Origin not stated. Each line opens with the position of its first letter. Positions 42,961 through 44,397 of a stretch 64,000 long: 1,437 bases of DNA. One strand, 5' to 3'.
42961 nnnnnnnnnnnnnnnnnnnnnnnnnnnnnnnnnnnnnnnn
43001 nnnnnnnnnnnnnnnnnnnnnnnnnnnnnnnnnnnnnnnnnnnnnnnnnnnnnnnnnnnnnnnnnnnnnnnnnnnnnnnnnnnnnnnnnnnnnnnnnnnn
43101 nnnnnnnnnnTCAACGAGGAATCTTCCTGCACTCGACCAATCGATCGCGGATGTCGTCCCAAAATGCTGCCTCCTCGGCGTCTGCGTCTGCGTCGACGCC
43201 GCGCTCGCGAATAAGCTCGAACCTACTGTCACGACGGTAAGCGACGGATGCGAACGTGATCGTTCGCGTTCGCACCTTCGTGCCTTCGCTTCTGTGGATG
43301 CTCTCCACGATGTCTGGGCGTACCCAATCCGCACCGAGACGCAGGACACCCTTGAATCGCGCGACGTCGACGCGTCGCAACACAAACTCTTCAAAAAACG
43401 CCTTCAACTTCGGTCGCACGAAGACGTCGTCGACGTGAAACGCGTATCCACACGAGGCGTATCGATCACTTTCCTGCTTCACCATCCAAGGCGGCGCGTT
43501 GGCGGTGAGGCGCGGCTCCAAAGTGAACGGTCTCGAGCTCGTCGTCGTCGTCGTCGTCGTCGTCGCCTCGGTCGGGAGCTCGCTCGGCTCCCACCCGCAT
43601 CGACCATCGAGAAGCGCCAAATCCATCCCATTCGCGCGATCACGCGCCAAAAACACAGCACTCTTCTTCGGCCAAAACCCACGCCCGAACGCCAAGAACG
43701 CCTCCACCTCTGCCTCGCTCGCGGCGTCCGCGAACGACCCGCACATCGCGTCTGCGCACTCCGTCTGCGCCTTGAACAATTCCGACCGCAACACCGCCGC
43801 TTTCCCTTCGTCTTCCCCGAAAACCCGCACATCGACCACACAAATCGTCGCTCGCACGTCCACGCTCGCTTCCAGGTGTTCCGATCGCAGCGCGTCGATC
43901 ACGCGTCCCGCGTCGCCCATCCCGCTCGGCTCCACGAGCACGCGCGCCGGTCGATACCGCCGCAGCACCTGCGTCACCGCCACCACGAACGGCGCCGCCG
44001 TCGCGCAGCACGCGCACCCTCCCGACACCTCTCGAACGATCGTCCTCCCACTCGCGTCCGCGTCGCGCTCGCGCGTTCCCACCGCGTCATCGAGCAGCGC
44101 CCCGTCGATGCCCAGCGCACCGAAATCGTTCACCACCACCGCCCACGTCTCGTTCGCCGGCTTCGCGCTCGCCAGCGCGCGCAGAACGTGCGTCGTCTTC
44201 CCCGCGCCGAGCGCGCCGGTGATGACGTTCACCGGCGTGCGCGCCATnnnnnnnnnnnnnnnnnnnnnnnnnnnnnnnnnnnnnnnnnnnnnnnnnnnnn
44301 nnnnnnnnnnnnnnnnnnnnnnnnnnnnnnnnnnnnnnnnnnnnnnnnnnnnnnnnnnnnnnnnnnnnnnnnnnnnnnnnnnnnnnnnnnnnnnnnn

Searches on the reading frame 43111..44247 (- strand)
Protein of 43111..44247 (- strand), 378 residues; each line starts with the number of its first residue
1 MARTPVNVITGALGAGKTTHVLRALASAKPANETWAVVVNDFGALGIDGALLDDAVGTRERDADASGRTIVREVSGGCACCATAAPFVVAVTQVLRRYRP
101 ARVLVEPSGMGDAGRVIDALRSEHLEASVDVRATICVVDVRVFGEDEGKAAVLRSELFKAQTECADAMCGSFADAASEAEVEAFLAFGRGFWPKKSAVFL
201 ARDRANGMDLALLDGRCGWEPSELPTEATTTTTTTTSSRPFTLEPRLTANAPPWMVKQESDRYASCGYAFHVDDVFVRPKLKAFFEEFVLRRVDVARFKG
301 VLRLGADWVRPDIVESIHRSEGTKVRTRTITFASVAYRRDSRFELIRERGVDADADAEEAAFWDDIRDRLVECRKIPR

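Call 63: search_protein_families(library=pfam, proteins=[window:43111-44247:-])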
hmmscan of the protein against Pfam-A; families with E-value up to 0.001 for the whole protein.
window:43111-44247:- (378 aa): 1 family
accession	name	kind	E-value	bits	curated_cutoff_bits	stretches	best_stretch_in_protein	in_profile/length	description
PF02492.25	cobW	-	4.5e-32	111.5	20.7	1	5-182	1-163/180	CobW/HypB/UreG, nucleotide-binding domain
